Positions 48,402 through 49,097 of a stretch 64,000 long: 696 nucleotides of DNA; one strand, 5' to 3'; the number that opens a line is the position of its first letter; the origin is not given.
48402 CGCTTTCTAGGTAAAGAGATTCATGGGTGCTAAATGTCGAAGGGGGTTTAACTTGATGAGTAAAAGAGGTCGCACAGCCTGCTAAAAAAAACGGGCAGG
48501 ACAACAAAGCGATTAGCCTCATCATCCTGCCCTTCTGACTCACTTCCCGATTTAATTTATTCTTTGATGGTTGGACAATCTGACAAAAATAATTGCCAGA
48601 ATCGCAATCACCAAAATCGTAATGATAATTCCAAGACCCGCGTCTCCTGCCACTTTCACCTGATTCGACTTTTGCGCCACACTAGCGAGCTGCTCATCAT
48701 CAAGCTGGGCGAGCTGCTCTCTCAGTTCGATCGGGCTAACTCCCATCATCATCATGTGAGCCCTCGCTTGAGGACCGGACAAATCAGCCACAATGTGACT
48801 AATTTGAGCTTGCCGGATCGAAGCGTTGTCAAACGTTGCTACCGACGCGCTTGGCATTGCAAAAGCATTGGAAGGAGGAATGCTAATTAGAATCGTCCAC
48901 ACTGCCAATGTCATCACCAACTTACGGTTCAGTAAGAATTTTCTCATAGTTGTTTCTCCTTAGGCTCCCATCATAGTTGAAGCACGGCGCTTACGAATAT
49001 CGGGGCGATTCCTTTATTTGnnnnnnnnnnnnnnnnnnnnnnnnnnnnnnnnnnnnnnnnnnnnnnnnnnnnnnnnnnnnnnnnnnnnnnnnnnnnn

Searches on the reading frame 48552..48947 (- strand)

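Call 6: search_protein_families(library=pfam, proteins=[window:48552-48947:-], max_evalue=0.01)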
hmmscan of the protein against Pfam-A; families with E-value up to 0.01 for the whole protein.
window:48552-48947:- (131 aa): 1 family
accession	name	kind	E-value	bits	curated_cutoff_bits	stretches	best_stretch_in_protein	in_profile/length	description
PF20332.3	DUF6627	-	5.1e-07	30.3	27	1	16-117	5-108/125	Family of unknown function (DUF6627)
